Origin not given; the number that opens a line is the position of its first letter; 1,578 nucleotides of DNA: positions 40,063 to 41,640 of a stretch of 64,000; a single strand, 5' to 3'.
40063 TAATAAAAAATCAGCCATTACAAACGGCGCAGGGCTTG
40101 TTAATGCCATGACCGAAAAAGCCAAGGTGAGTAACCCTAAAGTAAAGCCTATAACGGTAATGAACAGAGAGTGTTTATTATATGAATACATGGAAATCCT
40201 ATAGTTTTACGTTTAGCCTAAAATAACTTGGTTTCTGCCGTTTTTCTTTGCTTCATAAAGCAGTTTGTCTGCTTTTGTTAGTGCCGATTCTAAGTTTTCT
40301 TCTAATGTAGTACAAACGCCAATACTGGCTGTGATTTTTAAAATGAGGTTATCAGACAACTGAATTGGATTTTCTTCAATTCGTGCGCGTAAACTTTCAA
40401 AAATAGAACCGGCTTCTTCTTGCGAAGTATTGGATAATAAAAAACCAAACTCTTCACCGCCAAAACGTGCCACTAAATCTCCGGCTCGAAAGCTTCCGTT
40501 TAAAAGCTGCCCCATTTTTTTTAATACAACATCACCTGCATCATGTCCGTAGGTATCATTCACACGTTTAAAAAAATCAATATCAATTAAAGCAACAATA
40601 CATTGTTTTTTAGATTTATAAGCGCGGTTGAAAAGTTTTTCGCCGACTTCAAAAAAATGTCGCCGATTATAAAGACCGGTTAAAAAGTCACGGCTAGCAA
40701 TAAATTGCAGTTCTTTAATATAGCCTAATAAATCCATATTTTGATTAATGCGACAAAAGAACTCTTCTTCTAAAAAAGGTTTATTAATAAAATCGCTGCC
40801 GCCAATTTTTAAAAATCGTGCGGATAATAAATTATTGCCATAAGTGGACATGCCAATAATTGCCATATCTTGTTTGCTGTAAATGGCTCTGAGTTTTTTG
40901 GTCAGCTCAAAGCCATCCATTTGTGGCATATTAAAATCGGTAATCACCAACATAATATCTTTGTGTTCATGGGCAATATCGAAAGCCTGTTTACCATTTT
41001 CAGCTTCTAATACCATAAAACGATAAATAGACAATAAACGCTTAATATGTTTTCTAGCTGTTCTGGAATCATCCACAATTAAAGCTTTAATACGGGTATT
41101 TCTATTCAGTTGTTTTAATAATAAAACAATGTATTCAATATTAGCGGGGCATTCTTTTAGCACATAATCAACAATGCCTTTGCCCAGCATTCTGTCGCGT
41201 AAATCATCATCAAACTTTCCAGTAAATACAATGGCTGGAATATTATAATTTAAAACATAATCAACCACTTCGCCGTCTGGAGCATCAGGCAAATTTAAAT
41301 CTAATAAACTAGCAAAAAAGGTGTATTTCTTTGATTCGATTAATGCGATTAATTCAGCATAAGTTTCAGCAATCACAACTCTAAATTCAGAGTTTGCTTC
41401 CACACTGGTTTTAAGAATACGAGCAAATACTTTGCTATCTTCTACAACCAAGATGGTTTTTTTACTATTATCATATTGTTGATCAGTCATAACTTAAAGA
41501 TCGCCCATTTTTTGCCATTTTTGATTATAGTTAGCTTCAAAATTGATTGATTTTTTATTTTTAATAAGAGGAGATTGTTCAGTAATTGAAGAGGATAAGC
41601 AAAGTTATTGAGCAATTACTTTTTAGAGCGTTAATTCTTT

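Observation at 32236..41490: Wsp-like alternative chemosensory operon with a hemerythrin-MCP input and a GGDEF output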

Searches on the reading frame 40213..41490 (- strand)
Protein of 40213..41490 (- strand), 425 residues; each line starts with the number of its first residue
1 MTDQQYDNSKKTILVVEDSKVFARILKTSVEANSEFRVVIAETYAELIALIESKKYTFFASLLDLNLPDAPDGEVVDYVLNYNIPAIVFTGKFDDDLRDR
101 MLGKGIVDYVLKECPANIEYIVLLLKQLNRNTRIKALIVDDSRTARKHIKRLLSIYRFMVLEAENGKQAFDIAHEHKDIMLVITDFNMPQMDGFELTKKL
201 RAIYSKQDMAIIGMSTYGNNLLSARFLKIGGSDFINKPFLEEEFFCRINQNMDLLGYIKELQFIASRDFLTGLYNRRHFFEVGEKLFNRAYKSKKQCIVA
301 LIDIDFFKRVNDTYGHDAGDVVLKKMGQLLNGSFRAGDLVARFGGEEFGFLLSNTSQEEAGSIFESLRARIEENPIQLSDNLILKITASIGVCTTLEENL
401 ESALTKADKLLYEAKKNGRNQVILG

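Call 3: search_protein_families(library=pfam, proteins=[window:40213-41490:-], max_evalue=0.01)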
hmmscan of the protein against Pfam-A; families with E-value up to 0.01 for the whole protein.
window:40213-41490:- (425 aa): 3 families
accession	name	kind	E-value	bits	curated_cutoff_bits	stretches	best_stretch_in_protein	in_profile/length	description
PF00990.26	GGDEF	-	1.1e-44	152.5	23.8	1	265-421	1-161/161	Diguanylate cyclase, GGDEF domain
PF00072.30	Response_reg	-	1.2e-34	119.2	30.2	2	137-246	2-108/111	Response regulator receiver domain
PF16359.11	RcsD_ABL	-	0.0062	17.1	27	0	1-48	49-96/103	RcsD-ABL domain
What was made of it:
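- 40213..41490 (-): REC-REC-GGDEF response regulator and diguanylate cyclase (425 aa), the proposed pathway output. REC1 is about 41116-41457 (D64), REC2 about 40753-41082 (D185), GGDEF about 40228-40698 (RAGD I-site 335-338, GGEEF 344-348). Pfam, call 3.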

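Call 18: search_protein_families(library=ncbifam, proteins=[window:40213-41490:-], max_evalue=0.001)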
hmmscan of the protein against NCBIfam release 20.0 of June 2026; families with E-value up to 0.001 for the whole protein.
window:40213-41490:- (425 aa): 110 families (the best 25 are shown)
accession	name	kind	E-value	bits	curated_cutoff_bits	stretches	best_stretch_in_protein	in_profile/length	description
NF050064.1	BlResRespRegCbrR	equivalog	1.7e-79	267.7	600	1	10-422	2-411/415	bile resistance response regulator CbrR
NF007135.0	PRK09581.1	equivalog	1.2e-64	218.9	474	2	264-423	291-453/457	PleD family two-component system response regulator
NF047654.1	DiguCycDgcRLepto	equivalog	1.8e-63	214.2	500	2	135-423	4-294/295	diguanylate cyclase DgcR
TIGR00254.1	GGDEF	domain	3e-50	170.2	37.4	1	261-423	1-165/168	diguanylate cyclase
NF038266.1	diguan_SiaD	equivalog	7.5e-46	156.5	290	1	259-422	88-252/252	biofilm regulation diguanylate cyclase SiaD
NF007380.0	PRK09894.1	equivalog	1.3e-43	149.4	256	1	261-424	125-286/296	diguanylate cyclase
NF041606.1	dguan_cyc_DgcA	equivalog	8.7e-39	133.4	370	1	265-424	178-338/340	diguanylate cyclase DgcA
NF011955.1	PRK15426.1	equivalog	8.9e-38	129.8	408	1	249-424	384-560/564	cellulose biosynthesis regulator diguanylate cyclase DgcQ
NF007423.1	PRK09966.1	equivalog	7.4e-37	127.1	325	1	259-415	233-390/390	diguanylate cyclase DgcN/YfiN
NF007298.0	PRK09776.1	equivalog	1.5e-33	115.8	1135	1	258-423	677-843/1111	diguanylate cyclase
NF047872.1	GGDEF_GdpS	equivalog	3.7e-31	108.6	400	1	265-423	187-348/355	GGDEF domain-containing protein GdpS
NF007599.0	PRK10245.1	equivalog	6e-31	107.2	402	1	257-421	202-366/371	diguanylate cyclase AdrA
NF045675.1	PhdiestaseDibA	equivalog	4.6e-29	101.2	980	1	259-421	197-360/623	phosphodiesterase DibA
NF051473.1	DigCycDgcsShew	equivalog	4.1e-26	92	400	1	266-421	136-287/291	diguanylate cyclase DgcS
NF040885.1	diguan_DgcJ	equivalog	1.2e-24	87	500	1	268-420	344-491/493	diguanylate cyclase DgcJ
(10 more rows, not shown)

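Call 28: search_solved_structures(query=window:40213-41490:-, max_evalue=1e-10, show_alignments=2)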
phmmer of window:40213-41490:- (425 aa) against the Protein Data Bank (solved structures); distinct sequences matched with E-value up to 1e-10: 54.
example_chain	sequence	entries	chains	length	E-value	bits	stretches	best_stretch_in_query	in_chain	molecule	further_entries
3luf_A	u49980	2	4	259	6.9e-48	166.9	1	10-256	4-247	Two-component system response regulator/GGDEF domain protein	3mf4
9g85_A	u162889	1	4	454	2.1e-42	148.8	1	135-423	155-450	Response regulator PleD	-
2wb4_A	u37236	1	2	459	2.2e-42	148.8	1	135-423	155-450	DIGUANYLATE CYCLASE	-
9g86_A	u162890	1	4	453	2.3e-42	148.7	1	135-423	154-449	Response regulator PleD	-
6zxm_A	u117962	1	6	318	2.4e-42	148.7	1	134-423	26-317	Putative GGDEF/response regulator receiver domain protein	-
1w25_A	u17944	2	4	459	2.5e-42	148.6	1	135-423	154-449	STALKED-CELL DIFFERENTIATION CONTROLLING PROTEIN | RESPONSE REGULATOR PLED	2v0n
6zxc_A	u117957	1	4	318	2e-40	142.3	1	134-423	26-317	Putative GGDEF/response regulator receiver domain protein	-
6zxb_A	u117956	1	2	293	3.5e-40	141.5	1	135-423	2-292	Putative GGDEF/response regulator receiver domain protein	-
3bre_A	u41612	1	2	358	2.1e-33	119.2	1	252-423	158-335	Probable two-component response regulator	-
3i5a_A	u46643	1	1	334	1.1e-32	116.9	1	136-425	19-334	Response regulator/GGDEF domain protein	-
4wxo_A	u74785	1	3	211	1.5e-30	109.8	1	249-421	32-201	Uncharacterized protein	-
3i5c_A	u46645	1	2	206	6e-30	107.8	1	244-423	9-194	Fusion of General control protein GCN4 and WSPR response regulator protein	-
4urs_A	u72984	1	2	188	8.2e-30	107.4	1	257-416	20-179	DIGUANYLATE CYCLASE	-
9t28_A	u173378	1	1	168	1.3e-28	103.5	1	267-423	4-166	diguanylate cyclase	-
3i5b_A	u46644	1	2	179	2.5e-28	102.5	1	266-423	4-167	WspR response regulator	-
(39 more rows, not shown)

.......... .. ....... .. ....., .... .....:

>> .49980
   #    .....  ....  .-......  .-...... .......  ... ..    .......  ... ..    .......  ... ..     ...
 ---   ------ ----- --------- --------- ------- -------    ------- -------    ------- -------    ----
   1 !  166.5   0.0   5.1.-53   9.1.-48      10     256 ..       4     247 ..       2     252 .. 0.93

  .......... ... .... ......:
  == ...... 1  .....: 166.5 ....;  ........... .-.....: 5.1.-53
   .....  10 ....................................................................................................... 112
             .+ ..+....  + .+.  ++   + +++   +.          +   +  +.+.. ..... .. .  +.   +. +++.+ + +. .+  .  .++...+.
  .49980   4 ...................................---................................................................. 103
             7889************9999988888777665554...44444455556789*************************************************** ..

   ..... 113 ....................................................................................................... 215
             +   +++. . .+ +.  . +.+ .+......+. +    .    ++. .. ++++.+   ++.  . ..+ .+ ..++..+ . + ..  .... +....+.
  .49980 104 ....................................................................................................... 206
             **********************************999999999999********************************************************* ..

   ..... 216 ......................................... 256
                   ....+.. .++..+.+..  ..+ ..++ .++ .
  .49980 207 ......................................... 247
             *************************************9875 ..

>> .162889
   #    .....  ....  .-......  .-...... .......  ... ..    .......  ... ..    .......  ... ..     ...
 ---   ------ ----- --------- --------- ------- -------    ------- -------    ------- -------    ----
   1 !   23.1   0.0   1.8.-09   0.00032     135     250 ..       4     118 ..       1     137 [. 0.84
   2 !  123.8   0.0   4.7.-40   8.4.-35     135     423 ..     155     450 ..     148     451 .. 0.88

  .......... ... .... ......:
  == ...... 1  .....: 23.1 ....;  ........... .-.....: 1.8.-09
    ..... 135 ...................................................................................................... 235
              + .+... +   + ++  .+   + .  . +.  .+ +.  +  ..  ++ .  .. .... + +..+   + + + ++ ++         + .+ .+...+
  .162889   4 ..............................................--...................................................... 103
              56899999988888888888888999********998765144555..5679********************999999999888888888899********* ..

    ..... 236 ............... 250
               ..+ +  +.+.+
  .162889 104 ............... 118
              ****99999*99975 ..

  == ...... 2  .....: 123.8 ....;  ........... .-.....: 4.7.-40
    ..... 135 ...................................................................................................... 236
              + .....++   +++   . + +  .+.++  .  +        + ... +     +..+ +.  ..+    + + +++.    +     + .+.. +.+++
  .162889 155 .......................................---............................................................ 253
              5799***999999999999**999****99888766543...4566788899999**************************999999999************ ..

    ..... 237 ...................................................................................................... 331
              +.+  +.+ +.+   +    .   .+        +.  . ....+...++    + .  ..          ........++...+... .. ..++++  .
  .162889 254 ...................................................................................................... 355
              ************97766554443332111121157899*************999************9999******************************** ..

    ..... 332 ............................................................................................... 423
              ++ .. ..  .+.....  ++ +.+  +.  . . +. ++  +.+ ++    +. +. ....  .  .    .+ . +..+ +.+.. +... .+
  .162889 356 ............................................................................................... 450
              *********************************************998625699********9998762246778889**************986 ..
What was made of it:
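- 40213..41490 (-): PDB 3LUF REC-REC E 7e-48, PleD 2e-42, WspR 2e-33 (call 28).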

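Call 35: find_related_loci(query=window:40213-41490:-, collection=metagenome_contigs, flank=10000)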
Query window:40213-41490:- (425 aa) in metagenome_contigs; peptide patterns used: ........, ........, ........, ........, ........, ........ (x = any residue, [..] = any of these).
598 stretches matched a pattern (row limit reached: there are more); 411 encode a relative of the query (tblastn E <= 1e-3); the best 80 are kept; 80 distinct loci.
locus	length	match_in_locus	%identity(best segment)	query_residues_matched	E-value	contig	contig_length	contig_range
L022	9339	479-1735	75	7-425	0e+0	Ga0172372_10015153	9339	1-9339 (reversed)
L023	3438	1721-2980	74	5-424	0e+0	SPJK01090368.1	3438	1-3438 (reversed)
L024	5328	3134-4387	73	7-424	0e+0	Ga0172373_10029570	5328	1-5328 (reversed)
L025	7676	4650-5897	61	13-424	2e-163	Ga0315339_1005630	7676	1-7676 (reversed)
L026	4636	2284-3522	58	13-425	9e-167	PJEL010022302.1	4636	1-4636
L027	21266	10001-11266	58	6-423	1e-156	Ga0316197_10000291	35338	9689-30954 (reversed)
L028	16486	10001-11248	58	13-424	5e-156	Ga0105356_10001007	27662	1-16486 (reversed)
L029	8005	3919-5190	56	1-424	2e-154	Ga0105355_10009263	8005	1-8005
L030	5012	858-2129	56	1-424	8e-157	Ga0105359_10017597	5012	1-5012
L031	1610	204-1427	49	13-422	2e-140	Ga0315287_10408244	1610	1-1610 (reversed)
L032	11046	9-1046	58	83-424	1e-126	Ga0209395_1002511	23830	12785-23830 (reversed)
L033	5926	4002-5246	47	7-422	8e-119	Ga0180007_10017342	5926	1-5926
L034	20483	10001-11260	42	1-423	4e-102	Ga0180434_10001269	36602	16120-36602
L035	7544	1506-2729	42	14-423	4e-100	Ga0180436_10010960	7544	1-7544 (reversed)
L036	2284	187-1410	41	14-423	1e-101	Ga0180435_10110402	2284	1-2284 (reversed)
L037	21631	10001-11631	42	13-422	6e-104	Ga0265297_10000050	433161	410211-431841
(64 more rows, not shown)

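Call 39: search_protein_families(library=pfam, proteins=[L027:5979-6824:+, L027:6815-7291:+, L027:7464-7799:+, L027:7941-8345:-, L027:8350-9333:-, L027:9394-9948:+, L027:11287-12108:-, L027:12108-12932:-, L027:12929-13960:-, L027:13950-15275:-], max_evalue=0.0001)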
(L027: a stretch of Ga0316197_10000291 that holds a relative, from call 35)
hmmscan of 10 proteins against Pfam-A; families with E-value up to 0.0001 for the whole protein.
L027:5979-6824:+ (281 aa): 1 family
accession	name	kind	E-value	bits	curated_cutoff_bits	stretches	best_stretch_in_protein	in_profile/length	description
PF06738.18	ThrE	-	1.1e-69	235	26.3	1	37-274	1-240/241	Putative threonine/serine exporter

L027:6815-7291:+ (158 aa): 1 family
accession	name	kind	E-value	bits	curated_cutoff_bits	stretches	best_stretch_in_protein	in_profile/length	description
PF12821.13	ThrE_2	-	1.7e-36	125.7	27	1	15-149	2-128/129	Threonine/Serine exporter, ThrE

L027:7464-7799:+ (111 aa): 1 family
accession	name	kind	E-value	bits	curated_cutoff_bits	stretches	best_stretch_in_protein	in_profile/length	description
PF02810.21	SEC-C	-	9.5e-09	35.4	20.4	1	94-111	1-18/19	SEC-C motif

L027:7941-8345:- (134 aa): 0 families

L027:8350-9333:- (327 aa): 1 family
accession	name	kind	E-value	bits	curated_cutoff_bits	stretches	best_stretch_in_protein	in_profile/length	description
PF10095.14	DUF2333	-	8.4e-145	482.3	22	1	11-327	14-330/330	Uncharacterized protein conserved in bacteria (DUF2333)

L027:9394-9948:+ (184 aa): 1 family
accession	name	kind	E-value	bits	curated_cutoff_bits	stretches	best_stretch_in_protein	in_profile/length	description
PF00186.24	DHFR_1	-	4e-62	209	25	1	25-183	2-159/159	Dihydrofolate reductase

L027:11287-12108:- (273 aa): 1 family
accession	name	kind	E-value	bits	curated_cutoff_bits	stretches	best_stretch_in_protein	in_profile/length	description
PF00149.33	Metallophos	-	2.8e-13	51.2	21.5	1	3-174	3-172/191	Calcineurin-like phosphoesterase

L027:12108-12932:- (274 aa): 1 family
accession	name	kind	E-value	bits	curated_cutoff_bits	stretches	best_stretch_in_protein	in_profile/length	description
PF00398.26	RrnaAD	-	6.4e-82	275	24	1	9-263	2-261/263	Ribosomal RNA adenine dimethylase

L027:12929-13960:- (343 aa): 1 family
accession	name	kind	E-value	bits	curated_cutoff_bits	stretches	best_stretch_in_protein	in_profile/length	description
PF04166.17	PdxA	-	9.5e-109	363.6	27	1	40-327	5-286/286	Pyridoxal phosphate biosynthetic protein PdxA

L027:13950-15275:- (441 aa): 6 families
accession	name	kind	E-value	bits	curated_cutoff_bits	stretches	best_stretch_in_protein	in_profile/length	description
PF00639.27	Rotamase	-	1.2e-45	154.8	21.7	2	295-388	1-97/97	PPIC-type PPIASE domain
PF13616.12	Rotamase_3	-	6.2e-43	146.5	22.5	2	289-390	14-116/116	PPIC-type PPIASE domain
PF09312.16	SurA_N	-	3.6e-32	111.4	30.8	1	30-147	1-118/118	SurA N-terminal domain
PF13145.12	Rotamase_2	-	1.9e-13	51.7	27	1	309-395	36-114/121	PPIC-type PPIASE domain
PF13624.11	SurA_N_3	-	7e-12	45.9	27.2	1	22-146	33-161/162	SurA-like N-terminal domain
PF13623.11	SurA_N_2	-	1.7e-07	31.6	28.5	1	10-111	22-122/145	SurA-like N-terminal domain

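Call 75: search_protein_families(library=pfam, proteins=[L037:4097-4795:+, L037:4792-8526:+, L037:8738-9958:+, L037:10001-10375:+, L037:10396-11640:+, L037:11655-12353:-, L037:12883-14145:+, L037:1878-2930:-, L037:2971-3558:-, L037:3548-3940:-], max_evalue=0.00001)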
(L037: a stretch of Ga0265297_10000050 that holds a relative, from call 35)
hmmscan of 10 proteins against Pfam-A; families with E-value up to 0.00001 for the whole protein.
L037:4097-4795:+ (232 aa): 2 families
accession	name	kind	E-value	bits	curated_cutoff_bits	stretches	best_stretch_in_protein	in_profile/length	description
PF00072.30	Response_reg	-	5e-26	91.5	30.2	1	13-122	1-110/111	Response regulator receiver domain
PF00486.34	Trans_reg_C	-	8.5e-14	51.8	26.2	1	158-225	4-77/77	Transcriptional regulatory protein, C terminal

L037:4792-8526:+ (1244 aa): 6 families
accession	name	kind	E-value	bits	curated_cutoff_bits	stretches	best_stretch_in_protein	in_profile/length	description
PF08448.16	PAS_4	-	5.9e-74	245.8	23.1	5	714-815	2-107/110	PAS fold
PF00989.32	PAS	-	4e-47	159.4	22.6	4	708-813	2-113/113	PAS fold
PF13426.13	PAS_9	-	1.4e-46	157.4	27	3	474-573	2-103/103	PAS domain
PF08447.18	PAS_3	-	2.6e-34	117.8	25.6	2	1108-1195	2-89/89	PAS fold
PF13188.13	PAS_8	-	1.8e-27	94.7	21.8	1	584-640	1-56/65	PAS domain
PF02518.31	HATPase_c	-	2.4e-19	70.3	26.4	1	194-301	2-109/111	Histidine kinase-, DNA gyrase B-, and HSP90-like ATPase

L037:8738-9958:+ (406 aa): 2 families
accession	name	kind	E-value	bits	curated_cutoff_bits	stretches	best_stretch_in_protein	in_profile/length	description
PF00015.26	MCPsignal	-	3.6e-33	115.3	34.6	1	151-281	17-147/172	Methyl-accepting chemotaxis protein (MCP) signalling domain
PF13682.11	CZB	-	1.6e-13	51.2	29.4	1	294-358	1-63/64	Chemoreceptor zinc-binding domain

L037:10001-10375:+ (124 aa): 1 family
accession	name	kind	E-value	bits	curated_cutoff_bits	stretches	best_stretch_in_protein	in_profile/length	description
PF00072.30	Response_reg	-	3.5e-26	92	30.2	1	4-116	2-110/111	Response regulator receiver domain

L037:10396-11640:+ (414 aa): 2 families
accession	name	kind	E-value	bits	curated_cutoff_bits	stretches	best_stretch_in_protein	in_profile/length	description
PF00990.26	GGDEF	-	4.1e-43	147.4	23.8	1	257-411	3-161/161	Diguanylate cyclase, GGDEF domain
PF00072.30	Response_reg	-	2e-33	115.3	30.2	2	126-238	1-110/111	Response regulator receiver domain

L037:11655-12353:- (232 aa): 1 family
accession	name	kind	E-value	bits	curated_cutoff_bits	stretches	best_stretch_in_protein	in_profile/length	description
PF00929.31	RNase_T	-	1.2e-13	52.4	24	1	3-157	1-159/164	Exonuclease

L037:12883-14145:+ (420 aa): 1 family
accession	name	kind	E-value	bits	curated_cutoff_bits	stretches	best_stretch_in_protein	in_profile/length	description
PF00275.25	EPSP_synthase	-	7e-100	335.1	22.8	1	6-408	1-417/417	EPSP synthase (3-phosphoshikimate 1-carboxyvinyltransferase)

L037:1878-2930:- (350 aa): 1 family
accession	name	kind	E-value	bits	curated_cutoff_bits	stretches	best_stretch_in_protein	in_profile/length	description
PF02119.21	FlgI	-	6.7e-109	364.4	25.3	1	20-349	1-343/343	Flagellar P-ring protein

L037:2971-3558:- (195 aa): 1 family
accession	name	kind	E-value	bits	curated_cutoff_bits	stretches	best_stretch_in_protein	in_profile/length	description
PF03602.21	Cons_hypoth95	-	3.4e-38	131.6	24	1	10-194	2-181/182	Conserved hypothetical protein 95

L037:3548-3940:- (130 aa): 0 families

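Call 79: find_homologous_proteins(query=window:40213-41490:-)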
Query window:40213-41490:- (425 aa): 7818 proteins with E <= 0.001 among 8000 candidates; the best 120 are listed.
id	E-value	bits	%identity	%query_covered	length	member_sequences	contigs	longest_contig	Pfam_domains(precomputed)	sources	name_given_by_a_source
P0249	2.6e-275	931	100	100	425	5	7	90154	PF00990.27,PF00072.31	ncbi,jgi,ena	jgi:diguanylate cyclase (GGDEF)-like protein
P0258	6.2e-235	798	85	100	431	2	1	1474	PF00990.27,PF00072.31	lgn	-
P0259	6.2e-231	784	82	100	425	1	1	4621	PF00990.27,PF00072.31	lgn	-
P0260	1.4e-224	764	81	100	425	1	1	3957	PF00990.27,PF00072.31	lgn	-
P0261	8.1e-223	758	81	100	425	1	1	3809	PF00990.27,PF00072.31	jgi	jgi:diguanylate cyclase (GGDEF)-like protein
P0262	1.5e-221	754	80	100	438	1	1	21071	PF00990.27,PF00072.31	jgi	jgi:diguanylate cyclase (GGDEF)-like protein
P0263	6.6e-218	742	80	99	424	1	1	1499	PF00990.27,PF00072.31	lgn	-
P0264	2.5e-213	726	80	98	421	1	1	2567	PF00990.27,PF00072.31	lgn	-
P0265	5.5e-210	715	75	99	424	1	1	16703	PF00990.27,PF00072.31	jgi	jgi:diguanylate cyclase (GGDEF)-like protein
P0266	8.4e-207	705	75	99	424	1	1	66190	PF00990.27,PF00072.31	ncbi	ncbi:MAG: diguanylate cyclase [Methylococcaceae bacterium]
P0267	9.4e-207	705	76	99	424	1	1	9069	PF00990.27,PF00072.31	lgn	-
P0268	9.7e-207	705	81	91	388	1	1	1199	PF00990.27,PF00072.31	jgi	jgi:diguanylate cyclase (GGDEF)-like protein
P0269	1.1e-206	705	75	99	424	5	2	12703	PF00990.27,PF00072.31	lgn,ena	-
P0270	4.0e-205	699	75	99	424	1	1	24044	PF00990.27,PF00072.31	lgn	-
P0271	5.6e-204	696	74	100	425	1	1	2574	PF00990.27,PF00072.31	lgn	-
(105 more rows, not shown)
